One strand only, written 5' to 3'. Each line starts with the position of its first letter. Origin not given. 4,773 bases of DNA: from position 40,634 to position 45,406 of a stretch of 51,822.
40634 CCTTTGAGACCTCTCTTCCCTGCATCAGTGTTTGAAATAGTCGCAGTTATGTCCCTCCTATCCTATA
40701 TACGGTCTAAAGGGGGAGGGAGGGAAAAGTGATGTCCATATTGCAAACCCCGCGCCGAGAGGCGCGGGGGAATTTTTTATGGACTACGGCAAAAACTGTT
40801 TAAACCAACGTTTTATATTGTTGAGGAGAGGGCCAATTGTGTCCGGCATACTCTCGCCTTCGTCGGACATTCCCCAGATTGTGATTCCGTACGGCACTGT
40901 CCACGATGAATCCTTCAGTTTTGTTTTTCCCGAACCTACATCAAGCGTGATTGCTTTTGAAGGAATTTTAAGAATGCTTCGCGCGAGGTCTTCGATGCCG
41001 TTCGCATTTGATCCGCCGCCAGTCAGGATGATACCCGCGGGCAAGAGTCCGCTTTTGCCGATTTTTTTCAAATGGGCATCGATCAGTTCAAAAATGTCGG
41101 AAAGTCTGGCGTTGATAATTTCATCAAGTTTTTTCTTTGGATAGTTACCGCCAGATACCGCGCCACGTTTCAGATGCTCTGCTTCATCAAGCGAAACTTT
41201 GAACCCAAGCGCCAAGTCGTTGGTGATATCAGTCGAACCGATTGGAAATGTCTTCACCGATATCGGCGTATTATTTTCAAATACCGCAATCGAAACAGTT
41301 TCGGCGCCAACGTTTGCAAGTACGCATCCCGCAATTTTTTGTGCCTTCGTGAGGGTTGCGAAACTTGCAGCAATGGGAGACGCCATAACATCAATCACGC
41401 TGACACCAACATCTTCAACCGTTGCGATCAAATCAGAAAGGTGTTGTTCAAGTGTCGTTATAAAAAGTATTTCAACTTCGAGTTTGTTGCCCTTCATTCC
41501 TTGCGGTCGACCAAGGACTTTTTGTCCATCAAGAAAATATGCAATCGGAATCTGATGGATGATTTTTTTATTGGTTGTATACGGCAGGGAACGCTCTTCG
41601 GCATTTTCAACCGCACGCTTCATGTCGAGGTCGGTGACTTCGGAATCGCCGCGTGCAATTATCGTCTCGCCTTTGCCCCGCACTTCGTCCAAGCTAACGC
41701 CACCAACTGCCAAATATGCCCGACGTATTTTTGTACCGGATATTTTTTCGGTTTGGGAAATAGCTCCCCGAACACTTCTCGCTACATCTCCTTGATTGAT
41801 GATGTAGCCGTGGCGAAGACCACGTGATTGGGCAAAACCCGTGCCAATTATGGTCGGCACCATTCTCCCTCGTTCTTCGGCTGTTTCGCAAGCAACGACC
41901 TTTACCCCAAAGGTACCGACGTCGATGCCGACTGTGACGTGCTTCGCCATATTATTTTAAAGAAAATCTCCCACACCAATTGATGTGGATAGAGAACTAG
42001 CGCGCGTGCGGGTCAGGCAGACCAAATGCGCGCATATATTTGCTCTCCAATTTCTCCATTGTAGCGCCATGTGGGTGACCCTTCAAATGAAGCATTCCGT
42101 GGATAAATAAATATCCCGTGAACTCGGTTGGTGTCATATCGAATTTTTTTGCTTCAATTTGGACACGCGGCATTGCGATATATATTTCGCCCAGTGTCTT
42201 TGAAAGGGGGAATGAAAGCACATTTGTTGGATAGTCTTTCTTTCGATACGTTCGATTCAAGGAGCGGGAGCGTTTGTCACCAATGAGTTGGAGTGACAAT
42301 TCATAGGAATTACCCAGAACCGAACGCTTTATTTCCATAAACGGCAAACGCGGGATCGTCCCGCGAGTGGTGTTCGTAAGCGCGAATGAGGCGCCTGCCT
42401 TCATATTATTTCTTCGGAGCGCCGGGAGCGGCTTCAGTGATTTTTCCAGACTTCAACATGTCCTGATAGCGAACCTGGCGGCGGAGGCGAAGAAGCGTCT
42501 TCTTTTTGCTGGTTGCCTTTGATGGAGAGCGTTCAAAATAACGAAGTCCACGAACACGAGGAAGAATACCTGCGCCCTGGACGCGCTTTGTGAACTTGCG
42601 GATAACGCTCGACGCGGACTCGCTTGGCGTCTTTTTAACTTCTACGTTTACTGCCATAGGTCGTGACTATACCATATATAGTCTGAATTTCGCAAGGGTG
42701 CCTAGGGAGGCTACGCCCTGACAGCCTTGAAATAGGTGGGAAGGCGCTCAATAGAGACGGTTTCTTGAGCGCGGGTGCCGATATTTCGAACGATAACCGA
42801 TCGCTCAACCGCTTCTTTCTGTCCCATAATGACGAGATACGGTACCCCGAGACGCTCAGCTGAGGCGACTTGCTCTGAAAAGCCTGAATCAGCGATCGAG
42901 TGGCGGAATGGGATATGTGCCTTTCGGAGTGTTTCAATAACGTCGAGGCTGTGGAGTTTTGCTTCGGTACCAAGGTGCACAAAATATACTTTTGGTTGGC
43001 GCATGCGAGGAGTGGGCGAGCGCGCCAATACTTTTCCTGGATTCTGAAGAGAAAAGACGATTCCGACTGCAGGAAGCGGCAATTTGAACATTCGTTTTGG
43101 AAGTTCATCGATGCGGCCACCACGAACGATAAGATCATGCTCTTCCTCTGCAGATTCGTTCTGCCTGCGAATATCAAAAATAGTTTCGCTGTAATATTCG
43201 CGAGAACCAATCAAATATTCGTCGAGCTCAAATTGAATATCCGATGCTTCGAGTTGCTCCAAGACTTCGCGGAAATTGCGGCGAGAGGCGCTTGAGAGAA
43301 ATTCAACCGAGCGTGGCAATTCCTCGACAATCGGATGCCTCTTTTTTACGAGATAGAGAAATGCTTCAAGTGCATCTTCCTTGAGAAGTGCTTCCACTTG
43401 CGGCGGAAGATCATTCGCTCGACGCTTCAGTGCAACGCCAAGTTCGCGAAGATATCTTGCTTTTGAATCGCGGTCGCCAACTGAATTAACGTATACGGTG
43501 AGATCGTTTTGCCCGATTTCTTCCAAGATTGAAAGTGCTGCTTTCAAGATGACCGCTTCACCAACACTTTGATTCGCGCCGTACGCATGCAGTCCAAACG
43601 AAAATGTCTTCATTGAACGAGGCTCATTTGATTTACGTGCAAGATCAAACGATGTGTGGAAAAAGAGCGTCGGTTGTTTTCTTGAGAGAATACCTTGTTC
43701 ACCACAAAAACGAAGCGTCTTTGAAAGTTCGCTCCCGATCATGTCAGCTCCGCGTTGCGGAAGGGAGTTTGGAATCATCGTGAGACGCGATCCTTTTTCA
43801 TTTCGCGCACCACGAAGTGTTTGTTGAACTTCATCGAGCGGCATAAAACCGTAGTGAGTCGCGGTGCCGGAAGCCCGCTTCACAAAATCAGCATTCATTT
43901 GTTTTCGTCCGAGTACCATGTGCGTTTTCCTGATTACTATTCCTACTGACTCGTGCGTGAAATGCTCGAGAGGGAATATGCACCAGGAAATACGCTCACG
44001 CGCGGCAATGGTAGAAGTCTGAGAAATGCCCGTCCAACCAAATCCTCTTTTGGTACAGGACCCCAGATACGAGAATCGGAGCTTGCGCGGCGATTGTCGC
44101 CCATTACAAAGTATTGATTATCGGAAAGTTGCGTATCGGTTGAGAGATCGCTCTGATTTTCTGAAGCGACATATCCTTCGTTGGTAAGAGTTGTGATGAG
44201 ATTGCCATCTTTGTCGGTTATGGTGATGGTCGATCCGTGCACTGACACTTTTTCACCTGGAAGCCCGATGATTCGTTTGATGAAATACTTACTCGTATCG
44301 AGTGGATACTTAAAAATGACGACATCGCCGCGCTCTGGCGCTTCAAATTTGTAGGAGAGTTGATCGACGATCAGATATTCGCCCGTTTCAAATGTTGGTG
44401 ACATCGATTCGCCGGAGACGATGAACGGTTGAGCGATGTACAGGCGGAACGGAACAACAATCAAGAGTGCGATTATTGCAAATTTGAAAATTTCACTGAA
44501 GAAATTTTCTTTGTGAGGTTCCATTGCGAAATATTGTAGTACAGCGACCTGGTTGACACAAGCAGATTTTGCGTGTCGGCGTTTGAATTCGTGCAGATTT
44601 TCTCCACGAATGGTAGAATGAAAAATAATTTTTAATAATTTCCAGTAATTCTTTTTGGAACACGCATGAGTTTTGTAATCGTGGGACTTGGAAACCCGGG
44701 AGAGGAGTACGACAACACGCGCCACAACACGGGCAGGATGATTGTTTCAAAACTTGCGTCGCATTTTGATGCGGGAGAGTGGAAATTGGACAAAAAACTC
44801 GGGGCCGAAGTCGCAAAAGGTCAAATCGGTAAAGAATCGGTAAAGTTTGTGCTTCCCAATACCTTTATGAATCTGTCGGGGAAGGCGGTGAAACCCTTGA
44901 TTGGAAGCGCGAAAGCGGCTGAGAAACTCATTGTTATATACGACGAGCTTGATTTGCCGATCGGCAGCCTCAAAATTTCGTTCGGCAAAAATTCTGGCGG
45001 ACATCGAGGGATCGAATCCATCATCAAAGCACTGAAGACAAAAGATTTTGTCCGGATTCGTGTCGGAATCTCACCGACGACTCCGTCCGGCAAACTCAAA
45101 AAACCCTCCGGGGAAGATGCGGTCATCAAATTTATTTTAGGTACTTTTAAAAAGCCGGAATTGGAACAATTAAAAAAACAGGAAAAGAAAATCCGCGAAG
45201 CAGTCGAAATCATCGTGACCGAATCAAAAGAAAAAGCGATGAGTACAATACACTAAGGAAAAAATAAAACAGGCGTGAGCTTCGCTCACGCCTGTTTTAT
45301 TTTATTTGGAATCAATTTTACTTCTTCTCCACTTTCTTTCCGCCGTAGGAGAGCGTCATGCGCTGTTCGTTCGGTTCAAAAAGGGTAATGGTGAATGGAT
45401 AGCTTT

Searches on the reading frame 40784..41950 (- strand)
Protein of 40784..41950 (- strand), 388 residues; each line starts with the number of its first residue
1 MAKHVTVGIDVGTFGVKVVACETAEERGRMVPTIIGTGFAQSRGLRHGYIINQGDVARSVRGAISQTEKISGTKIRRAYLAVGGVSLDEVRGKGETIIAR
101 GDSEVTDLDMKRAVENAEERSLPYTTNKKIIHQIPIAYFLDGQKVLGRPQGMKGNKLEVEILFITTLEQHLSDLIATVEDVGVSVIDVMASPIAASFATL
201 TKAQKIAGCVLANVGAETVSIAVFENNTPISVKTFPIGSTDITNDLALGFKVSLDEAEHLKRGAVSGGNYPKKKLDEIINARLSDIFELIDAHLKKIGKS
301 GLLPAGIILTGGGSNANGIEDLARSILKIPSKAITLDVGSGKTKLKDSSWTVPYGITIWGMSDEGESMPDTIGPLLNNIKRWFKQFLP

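Call 83: search_protein_families(library=pfam, proteins=[window:40784-41950:-], max_evalue=0.0001)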
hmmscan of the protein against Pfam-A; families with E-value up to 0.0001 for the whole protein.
window:40784-41950:- (388 aa): 3 families
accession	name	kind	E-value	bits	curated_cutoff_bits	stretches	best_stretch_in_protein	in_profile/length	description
PF14450.12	FtsA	-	1.2e-16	61.6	31.8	1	211-332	2-108/127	Cell division protein FtsA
PF02491.25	SHS2_FTSA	-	1.5e-13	51.3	25.4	1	93-165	10-79/79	SHS2 domain inserted in FTSA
PF11104.14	PilM_2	-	1.1e-10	41.5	27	1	8-331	1-302/340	Type IV pilus assembly protein PilM;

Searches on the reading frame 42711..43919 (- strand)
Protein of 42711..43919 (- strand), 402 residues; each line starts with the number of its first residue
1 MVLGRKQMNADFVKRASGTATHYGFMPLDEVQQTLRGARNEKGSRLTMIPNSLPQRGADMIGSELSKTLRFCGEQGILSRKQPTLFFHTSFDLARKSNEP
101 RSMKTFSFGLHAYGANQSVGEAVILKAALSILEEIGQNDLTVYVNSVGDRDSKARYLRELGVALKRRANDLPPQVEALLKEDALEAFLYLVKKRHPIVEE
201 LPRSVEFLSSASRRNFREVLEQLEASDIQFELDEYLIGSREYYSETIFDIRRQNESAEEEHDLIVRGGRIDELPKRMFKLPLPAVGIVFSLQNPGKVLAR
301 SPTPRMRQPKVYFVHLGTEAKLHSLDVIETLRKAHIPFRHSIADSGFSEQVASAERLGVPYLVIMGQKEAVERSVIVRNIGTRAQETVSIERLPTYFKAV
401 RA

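Call 83: search_protein_families(library=pfam, proteins=[window:42711-43919:-], max_evalue=0.0001)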
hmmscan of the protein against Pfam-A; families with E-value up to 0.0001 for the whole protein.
window:42711-43919:- (402 aa): 2 families
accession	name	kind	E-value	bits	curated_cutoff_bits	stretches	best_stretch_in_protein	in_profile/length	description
PF03129.25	HGTP_anticodon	-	5.8e-12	46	21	1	311-398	2-92/94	Anticodon binding domain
PF13393.11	tRNA-synt_His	-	1.8e-06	27.9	25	1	94-291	100-305/308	Histidyl-tRNA synthetase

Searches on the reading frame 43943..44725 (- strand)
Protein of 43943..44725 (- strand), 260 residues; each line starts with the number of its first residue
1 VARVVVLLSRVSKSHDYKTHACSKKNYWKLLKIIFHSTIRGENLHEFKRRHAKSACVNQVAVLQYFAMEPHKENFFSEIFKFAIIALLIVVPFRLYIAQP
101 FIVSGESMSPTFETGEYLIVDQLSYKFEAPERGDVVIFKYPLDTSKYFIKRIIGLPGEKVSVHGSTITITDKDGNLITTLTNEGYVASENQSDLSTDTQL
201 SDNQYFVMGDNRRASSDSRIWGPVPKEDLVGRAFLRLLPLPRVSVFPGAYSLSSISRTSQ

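Call 83: search_protein_families(library=pfam, proteins=[window:43943-44725:-], max_evalue=0.0001)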
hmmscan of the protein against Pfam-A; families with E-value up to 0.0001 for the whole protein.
window:43943-44725:- (260 aa): 2 families
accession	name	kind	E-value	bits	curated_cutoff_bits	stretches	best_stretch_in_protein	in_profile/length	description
PF10502.14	Peptidase_S26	-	4.4e-47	160.6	22.9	1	78-237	3-167/168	Signal peptidase, peptidase S26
PF00717.28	Peptidase_S24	-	8.6e-05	22.7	23.3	0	103-159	40-88/116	Peptidase S24-like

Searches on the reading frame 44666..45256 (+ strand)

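Call 83: search_protein_families(library=pfam, proteins=[window:44666-45256:+], max_evalue=0.0001)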
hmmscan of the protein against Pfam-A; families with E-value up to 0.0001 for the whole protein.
window:44666-45256:+ (196 aa): 1 family
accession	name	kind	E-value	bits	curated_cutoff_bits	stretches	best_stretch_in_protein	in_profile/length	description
PF01195.25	Pept_tRNA_hydro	-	5.9e-53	179.9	27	1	4-196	1-183/183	Peptidyl-tRNA hydrolase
